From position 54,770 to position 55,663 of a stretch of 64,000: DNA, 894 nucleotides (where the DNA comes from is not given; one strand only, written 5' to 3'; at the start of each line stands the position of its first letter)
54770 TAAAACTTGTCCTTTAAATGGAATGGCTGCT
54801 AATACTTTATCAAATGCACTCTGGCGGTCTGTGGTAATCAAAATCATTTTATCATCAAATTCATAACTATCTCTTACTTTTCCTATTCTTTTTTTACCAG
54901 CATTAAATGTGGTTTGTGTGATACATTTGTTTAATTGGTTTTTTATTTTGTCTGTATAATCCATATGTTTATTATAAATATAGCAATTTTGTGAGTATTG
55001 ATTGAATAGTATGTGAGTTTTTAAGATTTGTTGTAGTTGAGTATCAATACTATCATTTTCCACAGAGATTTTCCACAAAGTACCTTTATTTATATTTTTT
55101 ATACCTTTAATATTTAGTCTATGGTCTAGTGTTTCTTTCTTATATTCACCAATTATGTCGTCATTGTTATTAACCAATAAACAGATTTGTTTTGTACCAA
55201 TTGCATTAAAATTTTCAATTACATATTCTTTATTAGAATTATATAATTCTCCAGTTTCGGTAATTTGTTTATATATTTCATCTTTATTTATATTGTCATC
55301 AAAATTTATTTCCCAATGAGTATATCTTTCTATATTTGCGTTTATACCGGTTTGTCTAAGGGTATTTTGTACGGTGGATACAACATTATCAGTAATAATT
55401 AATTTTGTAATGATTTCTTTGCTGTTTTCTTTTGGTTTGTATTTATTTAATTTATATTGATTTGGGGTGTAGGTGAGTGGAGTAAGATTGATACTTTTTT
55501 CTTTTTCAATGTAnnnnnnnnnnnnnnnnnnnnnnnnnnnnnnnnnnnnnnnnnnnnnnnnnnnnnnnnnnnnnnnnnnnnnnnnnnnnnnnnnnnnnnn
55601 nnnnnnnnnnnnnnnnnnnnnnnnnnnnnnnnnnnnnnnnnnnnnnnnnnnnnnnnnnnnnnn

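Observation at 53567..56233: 888-aa PurQ-PurS-PurC-PurE tetra-domain fusion (PAICS-like C-terminal half)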

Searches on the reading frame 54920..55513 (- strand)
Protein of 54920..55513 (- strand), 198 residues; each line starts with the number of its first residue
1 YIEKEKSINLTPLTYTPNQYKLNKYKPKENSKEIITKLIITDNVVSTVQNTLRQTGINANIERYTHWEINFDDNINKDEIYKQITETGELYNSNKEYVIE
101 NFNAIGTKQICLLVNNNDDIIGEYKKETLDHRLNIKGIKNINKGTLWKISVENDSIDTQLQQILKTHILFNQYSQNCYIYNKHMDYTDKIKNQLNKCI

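Call 7: search_protein_families(library=pfam, proteins=[window:54920-55513:-], max_evalue=10)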
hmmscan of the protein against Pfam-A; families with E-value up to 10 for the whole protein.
seq(198 aa): 0 families

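Call 16: search_solved_structures(query=A2, max_evalue=10, show_alignments=4)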
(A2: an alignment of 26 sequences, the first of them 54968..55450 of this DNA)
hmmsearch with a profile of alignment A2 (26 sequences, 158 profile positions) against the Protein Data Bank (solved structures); distinct sequences matched with E-value up to 10: 2.
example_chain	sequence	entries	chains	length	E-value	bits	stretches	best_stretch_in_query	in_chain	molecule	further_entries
9zll_A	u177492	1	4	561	0.95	12.5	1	65-141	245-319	Putative conjugative transfer protein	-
9zn5_A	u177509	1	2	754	1.3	12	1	66-141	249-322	BrxC-BrxB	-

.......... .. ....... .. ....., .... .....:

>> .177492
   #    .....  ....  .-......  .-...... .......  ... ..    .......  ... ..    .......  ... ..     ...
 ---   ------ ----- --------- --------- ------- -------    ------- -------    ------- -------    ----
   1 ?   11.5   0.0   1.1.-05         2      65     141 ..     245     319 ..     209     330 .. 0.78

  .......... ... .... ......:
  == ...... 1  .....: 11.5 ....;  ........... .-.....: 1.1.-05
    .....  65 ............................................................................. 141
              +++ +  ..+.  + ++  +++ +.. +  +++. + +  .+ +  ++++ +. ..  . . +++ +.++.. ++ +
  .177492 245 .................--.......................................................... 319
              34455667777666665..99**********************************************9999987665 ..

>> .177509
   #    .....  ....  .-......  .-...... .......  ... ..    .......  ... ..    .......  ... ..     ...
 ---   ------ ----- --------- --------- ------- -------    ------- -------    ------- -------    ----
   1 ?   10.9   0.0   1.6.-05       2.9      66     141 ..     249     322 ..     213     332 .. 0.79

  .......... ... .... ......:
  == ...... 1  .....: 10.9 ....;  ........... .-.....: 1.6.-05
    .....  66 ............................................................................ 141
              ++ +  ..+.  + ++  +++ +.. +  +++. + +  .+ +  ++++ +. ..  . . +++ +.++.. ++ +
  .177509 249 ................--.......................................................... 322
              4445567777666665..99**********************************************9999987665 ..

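Call 27: predict_structure(alignment_id=A2)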
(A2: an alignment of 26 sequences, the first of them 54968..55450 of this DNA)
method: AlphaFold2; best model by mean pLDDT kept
length: 161 residues; sequences in the alignment: 26
mean_pLDDT: 95.8   pTM: 0.89
mean pLDDT of the five models: 95.8, 95.6, 95.5, 95.1, 94.4
residues with pLDDT >= 90: 153; 70-90: 8; 50-70: 0; < 50: 0
segments of 3 or more residues with pLDDT < 50: none
pLDDT, mean of each block of 10 residues (from residue 1): 95 96 96 96 98 97 96 95 89 97 98 98 98 92 96 96 81
secondary structure, 60 per line:
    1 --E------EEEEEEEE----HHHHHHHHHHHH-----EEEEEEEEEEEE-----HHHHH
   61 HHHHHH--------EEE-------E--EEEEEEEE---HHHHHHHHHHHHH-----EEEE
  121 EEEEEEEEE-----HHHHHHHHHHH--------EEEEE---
elements in order: E10-17 H22-33 E39-50 H56-66 E75-77 E88-95 H99-111 E117-129 H135-145 E154-158

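Call 34: fold_search(model_id=the predicted structure, library=pdb)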
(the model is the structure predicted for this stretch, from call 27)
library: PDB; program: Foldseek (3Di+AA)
matches with E <= 10: 690; with E <= 0.001: 14
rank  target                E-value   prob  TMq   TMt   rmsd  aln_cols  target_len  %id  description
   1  6lym                  9.5e-06  1.00  0.65  0.10   4.2       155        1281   12  Crystal structure of D657A mutant of formylglycinamidine synthetase (released 2021-02-17)
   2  3ujn                  1.4e-05  1.00  0.64  0.10   4.5       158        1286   13  Formyl Glycinamide Ribonucleotide Amidotransferase from Salmonella Typhimurium : Role of the ATP complexation and glutam (released 2012-06-06)
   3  3umm                  1.7e-05  1.00  0.64  0.10   4.4       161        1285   12  Formylglycinamide ribonucleotide amidotransferase from Salmonella typhimurium: Role of the ATP complexation and glutamin (released 2012-06-06)
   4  6jta                  2.4e-05  1.00  0.67  0.10   3.6       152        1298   12  Crystal Structure of D464A L465A mutant of FGAM Synthetase (released 2020-03-04)
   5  6jt8                  3.0e-05  1.00  0.66  0.10   4.2       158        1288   13  Crystal structure of 450-451_deletion mutant of FGAM Synthetase (released 2020-03-04)
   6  6jt9                  3.2e-05  1.00  0.66  0.10   4.2       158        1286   13  Crystal Structure of D464A mutant of FGAM Synthetase (released 2020-03-04)
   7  7dw7                  3.6e-05  1.00  0.67  0.10   3.7       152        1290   12  Crystal Structure of N1051A mutant of Formylglycinamidine Synthetase (released 2022-01-19)
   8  6lyl                  4.3e-05  1.00  0.67  0.10   3.7       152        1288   12  Crystal structure of S1052D mutant of Formylglycinamidine synthetase (released 2021-02-17)
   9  3ugj                  6.3e-05  1.00  0.66  0.10   4.3       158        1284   12  Formyl Glycinamide ribonucletide amidotransferase from Salmonella Typhimurum: Role of the ATP complexation and glutamina (released 2012-06-06)
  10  6lyk                  7.1e-05  1.00  0.67  0.10   3.7       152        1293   12  Crystal Structure of R1263A mutant of Formylglycinamidine Synthetase (released 2021-02-17)
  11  4r7g                  9.2e-05  1.00  0.65  0.10   4.5       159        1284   12  Determination of the formylglycinamide ribonucleotide amidotransferase ammonia pathway by combining 3D-RISM theory with  (released 2015-01-21)
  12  6lyo                  9.8e-05  1.00  0.64  0.10   4.5       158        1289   13  Crystal Structure of H296A mutant of Formylglycinamidine Synthetase (released 2021-02-17)
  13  4l78                  1.0e-04  1.00  0.66  0.10   4.2       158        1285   12  Xenon Trapping and Statistical Coupling Analysis Uncover Regions Important for Structure and Function of Multidomain Pro (released 2013-12-11)
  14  9nb3                  1.5e-04  1.00  0.66  0.10   4.2       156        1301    8  Cryo-EM structure of quaternary complex of human phosphoribosylglycinamidine synthase with thioester intermediate bound  (released 2026-02-25)
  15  4nez                  1.6e-02  0.18  0.19  0.19  20.7       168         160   11  Crystal Structure of an engineered protein with ferredoxin fold, Northeast Structural Genomics Consortium (NESG) Target  (released 2014-01-15)
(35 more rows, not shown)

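Call 43: search_protein_representatives(alignment_id=A2)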
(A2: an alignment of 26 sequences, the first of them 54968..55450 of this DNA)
Query: 26 sequences, 158 profile positions. Proteins with E-value up to 0.001 (for the whole library): 451; up to 1e-10: 246; up to 1e-30: 61. The best 150 are listed.
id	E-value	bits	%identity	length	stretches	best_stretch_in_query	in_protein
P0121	6.3e-51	188.6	-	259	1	1-156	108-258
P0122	1.4e-49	184.2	-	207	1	1-157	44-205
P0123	3.2e-48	179.8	-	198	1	2-156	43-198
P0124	9.8e-48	178.2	-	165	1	1-156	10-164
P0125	5.3e-47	175.8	-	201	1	3-156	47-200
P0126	2.1e-45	170.7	-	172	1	3-156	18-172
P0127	3.5e-45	169.9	-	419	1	2-157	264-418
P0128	8.2e-45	168.7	-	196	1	1-156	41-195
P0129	9.5e-45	168.5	-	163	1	4-156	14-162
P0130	3.1e-44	166.9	-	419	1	1-156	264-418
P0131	5.6e-44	166.0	-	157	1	12-157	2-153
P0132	4.1e-43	163.2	-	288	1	3-157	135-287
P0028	9.6e-43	162.0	-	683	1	1-157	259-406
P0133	1.1e-42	161.8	-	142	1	14-157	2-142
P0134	2.0e-42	161.0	-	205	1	4-156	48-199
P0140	1.7e-40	154.7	-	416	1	4-156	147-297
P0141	1.7e-40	154.7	-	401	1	3-157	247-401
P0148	2.8e-38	147.5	-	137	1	18-157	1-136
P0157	1.5e-34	135.4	-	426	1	1-157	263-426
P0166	8.1e-34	133.0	-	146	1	17-156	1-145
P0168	1.2e-33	132.4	-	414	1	2-156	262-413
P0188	9.1e-29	116.6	-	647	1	7-156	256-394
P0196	1.3e-27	112.9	-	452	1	2-156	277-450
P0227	4.4e-23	98.1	-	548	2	3-77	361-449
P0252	5.9e-18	81.5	-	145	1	11-153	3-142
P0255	1.0e-17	80.7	-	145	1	11-154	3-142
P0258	2.3e-17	79.6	-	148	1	10-154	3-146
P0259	2.4e-17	79.5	-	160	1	12-152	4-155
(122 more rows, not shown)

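Call 44: list_cluster_members(proteins=[P0127, P0130, P0141, P0157, P0168, P0196, P0124, P0122, P0140, P0227])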
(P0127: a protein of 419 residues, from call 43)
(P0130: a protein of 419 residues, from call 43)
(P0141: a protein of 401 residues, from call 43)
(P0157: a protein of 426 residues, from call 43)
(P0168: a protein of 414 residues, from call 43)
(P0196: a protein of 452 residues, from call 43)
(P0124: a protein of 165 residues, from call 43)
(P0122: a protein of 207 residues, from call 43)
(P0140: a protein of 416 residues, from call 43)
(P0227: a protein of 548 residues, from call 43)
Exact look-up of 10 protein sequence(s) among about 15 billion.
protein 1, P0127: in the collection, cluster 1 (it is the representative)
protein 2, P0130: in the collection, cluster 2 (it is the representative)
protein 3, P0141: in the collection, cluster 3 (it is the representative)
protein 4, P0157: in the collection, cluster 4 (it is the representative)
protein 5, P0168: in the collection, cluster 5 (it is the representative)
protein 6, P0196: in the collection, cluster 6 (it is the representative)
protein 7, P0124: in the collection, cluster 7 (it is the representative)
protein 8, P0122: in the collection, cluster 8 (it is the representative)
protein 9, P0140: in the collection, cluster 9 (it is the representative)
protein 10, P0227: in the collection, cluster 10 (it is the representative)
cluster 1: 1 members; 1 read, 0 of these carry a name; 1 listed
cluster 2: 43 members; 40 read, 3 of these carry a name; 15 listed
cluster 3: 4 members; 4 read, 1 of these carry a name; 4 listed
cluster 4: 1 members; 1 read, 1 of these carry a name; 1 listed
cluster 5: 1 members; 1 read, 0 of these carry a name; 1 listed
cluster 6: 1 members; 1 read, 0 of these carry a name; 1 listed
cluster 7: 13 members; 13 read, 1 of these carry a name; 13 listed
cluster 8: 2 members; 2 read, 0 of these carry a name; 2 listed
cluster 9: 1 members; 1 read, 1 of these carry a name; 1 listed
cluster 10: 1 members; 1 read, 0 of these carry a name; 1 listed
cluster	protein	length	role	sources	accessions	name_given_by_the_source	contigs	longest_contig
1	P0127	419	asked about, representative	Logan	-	-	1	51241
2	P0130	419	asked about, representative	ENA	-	-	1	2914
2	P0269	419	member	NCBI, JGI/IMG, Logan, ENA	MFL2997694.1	MAG: phosphoribosylformylglycinamidine synthase I [Candidatus Neomarinimicrobiota ...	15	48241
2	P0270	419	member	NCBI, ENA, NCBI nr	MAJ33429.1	MAG: phosphoribosylformylglycinamidine synthase I [Candidatus Marinimicrobia bacterium] | phosphoribosylformylglycinamidine synthase I [Candidatus Neomarinimicrobiota bacterium]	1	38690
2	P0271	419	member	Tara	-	strand:+ start:306 stop:1565 length:1260 start_codon:yes stop_codon:yes gene_type:complete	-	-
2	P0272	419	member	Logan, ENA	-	-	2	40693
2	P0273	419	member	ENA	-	-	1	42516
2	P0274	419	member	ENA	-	-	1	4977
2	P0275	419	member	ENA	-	-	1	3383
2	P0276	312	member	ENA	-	-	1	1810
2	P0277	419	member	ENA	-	-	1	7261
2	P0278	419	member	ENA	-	-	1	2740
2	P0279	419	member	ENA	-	-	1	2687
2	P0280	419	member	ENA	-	-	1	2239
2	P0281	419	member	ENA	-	-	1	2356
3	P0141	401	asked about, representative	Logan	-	-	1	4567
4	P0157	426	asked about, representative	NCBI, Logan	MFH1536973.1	MAG: phosphoribosylformylglycinamidine synthase I [Patescibacteria group bacterium]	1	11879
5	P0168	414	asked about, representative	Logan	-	-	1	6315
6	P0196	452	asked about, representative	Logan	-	-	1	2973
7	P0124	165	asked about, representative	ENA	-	-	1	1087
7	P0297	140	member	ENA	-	-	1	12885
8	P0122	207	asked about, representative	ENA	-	-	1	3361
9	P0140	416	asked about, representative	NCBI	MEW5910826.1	MAG: phosphoribosylformylglycinamidine synthase subunit PurQ, partial ...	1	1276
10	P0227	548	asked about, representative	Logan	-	-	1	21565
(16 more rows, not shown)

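Call 45: search_protein_families(library=pfam, proteins=[P0127, P0141, P0157, P0196, P0124, P0122, P0140, P0227, P0188, P0121], max_evalue=0.001)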
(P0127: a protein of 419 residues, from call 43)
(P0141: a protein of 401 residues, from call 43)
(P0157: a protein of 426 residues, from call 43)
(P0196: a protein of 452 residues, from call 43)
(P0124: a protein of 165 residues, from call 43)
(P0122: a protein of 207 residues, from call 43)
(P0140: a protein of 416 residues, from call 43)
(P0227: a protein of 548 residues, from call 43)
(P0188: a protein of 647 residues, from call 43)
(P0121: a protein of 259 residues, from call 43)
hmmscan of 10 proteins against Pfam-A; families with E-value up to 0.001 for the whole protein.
P0127 (419 aa): 4 families
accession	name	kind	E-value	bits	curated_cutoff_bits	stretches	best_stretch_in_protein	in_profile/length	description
PF13507.12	GATase_5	-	2.4e-41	142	27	1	3-229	3-229/260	CobB/CobQ-like glutamine amidotransferase domain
PF01965.30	DJ-1_PfpI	-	1.1e-06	29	26.6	1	42-102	60-115/165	DJ-1/PfpI family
PF00117.34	GATase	-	1.2e-06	28.8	22.8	1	21-96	16-87/190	Glutamine amidotransferase class-I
PF07685.20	GATase_3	-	3.1e-05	24.1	27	1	4-97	2-91/196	CobB/CobQ-like glutamine amidotransferase domain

P0141 (401 aa): 2 families
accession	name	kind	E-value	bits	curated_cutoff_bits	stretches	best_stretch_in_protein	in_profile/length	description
PF13507.12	GATase_5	-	3.1e-36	125.2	27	1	20-210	42-229/260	CobB/CobQ-like glutamine amidotransferase domain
PF00117.34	GATase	-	2.7e-05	24.4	22.8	1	3-78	17-88/190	Glutamine amidotransferase class-I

P0157 (426 aa): 4 families
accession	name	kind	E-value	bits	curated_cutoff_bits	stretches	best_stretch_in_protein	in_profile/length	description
PF13507.12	GATase_5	-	7e-44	150.3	27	1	2-228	3-229/260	CobB/CobQ-like glutamine amidotransferase domain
PF07685.20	GATase_3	-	7.9e-09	35.9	27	1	2-123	1-123/196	CobB/CobQ-like glutamine amidotransferase domain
PF00117.34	GATase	-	4.1e-08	33.6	22.8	1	18-95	14-87/190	Glutamine amidotransferase class-I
PF01965.30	DJ-1_PfpI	-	2.7e-07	31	26.6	1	41-101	60-115/165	DJ-1/PfpI family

P0196 (452 aa): 4 families
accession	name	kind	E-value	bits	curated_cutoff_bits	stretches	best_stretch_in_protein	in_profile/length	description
PF13507.12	GATase_5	-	3.1e-45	154.8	27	1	11-241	1-230/260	CobB/CobQ-like glutamine amidotransferase domain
PF00117.34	GATase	-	4.2e-07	30.3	22.8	1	28-107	13-88/190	Glutamine amidotransferase class-I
PF07685.20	GATase_3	-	0.00026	21.1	27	1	40-106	25-90/196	CobB/CobQ-like glutamine amidotransferase domain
PF01965.30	DJ-1_PfpI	-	0.0004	20.7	26.6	0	51-112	59-115/165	DJ-1/PfpI family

P0124 (165 aa): 0 families

P0122 (207 aa): 0 families

P0140 (416 aa): 2 families
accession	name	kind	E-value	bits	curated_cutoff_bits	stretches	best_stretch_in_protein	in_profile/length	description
PF13507.12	GATase_5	-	4.7e-23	82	27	1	25-100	153-229/260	CobB/CobQ-like glutamine amidotransferase domain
PF01259.24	SAICAR_synt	-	6.3e-13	49.5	20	1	348-412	4-72/233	SAICAR synthetase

P0227 (548 aa): 4 families
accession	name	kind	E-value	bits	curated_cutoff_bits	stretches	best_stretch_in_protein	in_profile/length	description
PF13507.12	GATase_5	-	2.9e-44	151.5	27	2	195-294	134-230/260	CobB/CobQ-like glutamine amidotransferase domain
PF01965.30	DJ-1_PfpI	-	8.2e-10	39.2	26.6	1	42-104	60-117/165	DJ-1/PfpI family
PF00117.34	GATase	-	1.4e-06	28.6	22.8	1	19-97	14-88/190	Glutamine amidotransferase class-I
PF07685.20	GATase_3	-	3.2e-05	24.1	27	1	36-96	31-90/196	CobB/CobQ-like glutamine amidotransferase domain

P0188 (647 aa): 2 families
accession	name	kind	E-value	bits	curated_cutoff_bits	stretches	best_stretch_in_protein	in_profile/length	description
PF13507.12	GATase_5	-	1.2e-36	126.5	27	1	13-209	42-232/260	CobB/CobQ-like glutamine amidotransferase domain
PF00117.34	GATase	-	0.00051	20.2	22.8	0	15-71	40-88/190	Glutamine amidotransferase class-I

P0121 (259 aa): 1 family
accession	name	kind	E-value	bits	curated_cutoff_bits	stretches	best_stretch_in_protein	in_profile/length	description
PF13507.12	GATase_5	-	8.5e-23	81.2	27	1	1-75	155-230/260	CobB/CobQ-like glutamine amidotransferase domain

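Call 46: find_encoding_contigs(protein=P0269, flank=8000, max_places=1)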
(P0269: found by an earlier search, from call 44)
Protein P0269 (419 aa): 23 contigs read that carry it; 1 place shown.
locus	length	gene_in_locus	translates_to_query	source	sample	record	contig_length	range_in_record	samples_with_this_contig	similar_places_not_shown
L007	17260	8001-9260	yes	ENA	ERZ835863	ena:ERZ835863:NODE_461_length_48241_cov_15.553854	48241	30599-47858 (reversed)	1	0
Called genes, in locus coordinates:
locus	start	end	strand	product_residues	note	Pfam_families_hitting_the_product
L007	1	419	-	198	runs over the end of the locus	PF00583:Acetyltransf_1, PF13508:Acetyltransf_7 (weak), PF13673:Acetyltransf_10 (weak), PF08445:FR47 (weak)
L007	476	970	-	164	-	PF00710:Asparaginase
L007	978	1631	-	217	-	PF14512:TM1586_NiRdase (weak), PF00881:Nitroreductase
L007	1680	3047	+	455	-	PF03403:PAF-AH_p_II, PF00561:Abhydrolase_1 (weak), PF07224:Chlorophyllase (faint), PF12740:PETase (weak)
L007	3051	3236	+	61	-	-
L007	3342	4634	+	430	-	PF00709:Adenylsucc_synt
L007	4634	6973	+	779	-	PF18072:FGAR-AT_linker, PF00586:AIRS, PF02769:AIRS_C, PF00586:AIRS, PF02769:AIRS_C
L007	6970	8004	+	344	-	PF00586:AIRS, PF02769:AIRS_C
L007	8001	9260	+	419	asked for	PF13507:GATase_5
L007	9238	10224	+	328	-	PF01259:SAICAR_synt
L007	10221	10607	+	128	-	PF00731:AIRC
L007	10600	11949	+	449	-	PF00206:Lyase_1, PF08328:ASL_C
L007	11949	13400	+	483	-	PF13230:GATase_4 (faint), PF13522:GATase_6, PF13537:GATase_7, PF00156:Pribosyltran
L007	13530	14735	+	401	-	PF02844:GARS_N, PF01071:GARS_A, PF02843:GARS_C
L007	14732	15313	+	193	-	PF00551:Formyl_trans_N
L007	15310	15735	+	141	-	PF03061:4HBT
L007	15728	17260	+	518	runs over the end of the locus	PF02142:MGS, PF01808:AICARFT_IMPCHas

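Call 47: find_encoding_contigs(protein=P0297, flank=6000, max_places=1)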
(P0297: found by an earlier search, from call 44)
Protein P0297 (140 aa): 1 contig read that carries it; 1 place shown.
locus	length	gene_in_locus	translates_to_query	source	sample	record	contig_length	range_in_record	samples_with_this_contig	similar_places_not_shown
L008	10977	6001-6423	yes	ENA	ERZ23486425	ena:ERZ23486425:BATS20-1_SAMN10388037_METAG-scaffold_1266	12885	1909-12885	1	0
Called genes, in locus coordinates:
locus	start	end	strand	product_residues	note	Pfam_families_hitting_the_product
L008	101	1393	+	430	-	-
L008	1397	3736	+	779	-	PF18072:FGAR-AT_linker, PF00586:AIRS, PF02769:AIRS_C, PF00586:AIRS, PF02769:AIRS_C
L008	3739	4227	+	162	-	PF03061:4HBT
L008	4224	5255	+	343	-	PF00586:AIRS, PF02769:AIRS_C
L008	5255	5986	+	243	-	-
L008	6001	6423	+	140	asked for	-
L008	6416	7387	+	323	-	PF01259:SAICAR_synt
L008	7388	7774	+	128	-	PF00731:AIRC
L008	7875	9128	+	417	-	PF00206:Lyase_1, PF08328:ASL_C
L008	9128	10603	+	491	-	PF13522:GATase_6, PF13537:GATase_7, PF00156:Pribosyltran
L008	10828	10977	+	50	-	?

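Call 51: search_protein_families(library=pfam, proteins=[P0252, P0255, P0258, P0259, P0131, P0133, P0148, P0166], max_evalue=10)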
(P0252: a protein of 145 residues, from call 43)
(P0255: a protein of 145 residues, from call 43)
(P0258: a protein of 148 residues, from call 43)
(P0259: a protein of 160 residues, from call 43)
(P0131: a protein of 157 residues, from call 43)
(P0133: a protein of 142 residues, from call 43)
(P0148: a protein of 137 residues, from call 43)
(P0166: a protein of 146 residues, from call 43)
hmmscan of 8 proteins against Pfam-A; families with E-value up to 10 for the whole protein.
P0252 (145 aa): 2 families
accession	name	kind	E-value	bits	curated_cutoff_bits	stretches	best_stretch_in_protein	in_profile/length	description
PF02700.19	PurS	-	1.3e-06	28.9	22.2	2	3-56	4-60/77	Phosphoribosylformylglycinamidine (FGAM) synthase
PF01407.22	Gemini_AL3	-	0.013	15.7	24.1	1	27-99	16-88/119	Geminivirus AL3 protein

P0255 (145 aa): 3 families
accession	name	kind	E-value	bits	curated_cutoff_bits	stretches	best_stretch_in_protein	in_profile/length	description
PF02700.19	PurS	-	2.5e-06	28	22.2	2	88-141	17-73/77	Phosphoribosylformylglycinamidine (FGAM) synthase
PF18076.6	FGAR-AT_N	-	0.17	12.3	26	1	95-133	59-96/115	Formylglycinamide ribonucleotide amidotransferase N-terminal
PF25255.1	wH_RNase_II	-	0.19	12.3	27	1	8-51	20-62/78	Ribonuclease II, winged helix domain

P0258 (148 aa): 3 families
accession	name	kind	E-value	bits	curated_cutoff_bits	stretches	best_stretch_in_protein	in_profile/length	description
PF02700.19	PurS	-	1.9e-08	34.8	22.2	2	100-147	25-75/77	Phosphoribosylformylglycinamidine (FGAM) synthase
PF06283.17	ThuA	-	0.016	15.9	33.4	1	27-86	18-77/209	Trehalose utilisation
PF16654.10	DAPDH_C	-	0.071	13.4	30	1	4-77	45-118/154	Diaminopimelic acid dehydrogenase C-terminal domain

P0259 (160 aa): 2 families
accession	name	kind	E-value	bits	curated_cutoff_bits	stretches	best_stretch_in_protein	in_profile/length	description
PF02700.19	PurS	-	5e-09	36.6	22.2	2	108-152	25-69/77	Phosphoribosylformylglycinamidine (FGAM) synthase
PF13847.12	Methyltransf_31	-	0.036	14.2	27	1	129-153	33-56/145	Methyltransferase domain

P0131 (157 aa): 1 family
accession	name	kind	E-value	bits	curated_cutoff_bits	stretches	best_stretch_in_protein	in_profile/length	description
PF15587.11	Imm9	-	0.048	14.2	25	1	14-90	22-96/149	Immunity protein 9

P0133 (142 aa): 1 family
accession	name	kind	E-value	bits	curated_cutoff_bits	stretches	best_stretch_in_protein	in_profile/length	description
PF02700.19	PurS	-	0.0014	19.2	22.2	2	7-42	12-51/77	Phosphoribosylformylglycinamidine (FGAM) synthase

P0148 (137 aa): 1 family
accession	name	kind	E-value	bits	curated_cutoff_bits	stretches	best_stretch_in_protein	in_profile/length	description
PF02700.19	PurS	-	0.091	13.4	22.2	1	2-51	12-68/77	Phosphoribosylformylglycinamidine (FGAM) synthase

P0166 (146 aa): 1 family
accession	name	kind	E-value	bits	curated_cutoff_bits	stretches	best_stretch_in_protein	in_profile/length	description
PF02700.19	PurS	-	4.2e-11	43.3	22.2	2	81-144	14-75/77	Phosphoribosylformylglycinamidine (FGAM) synthase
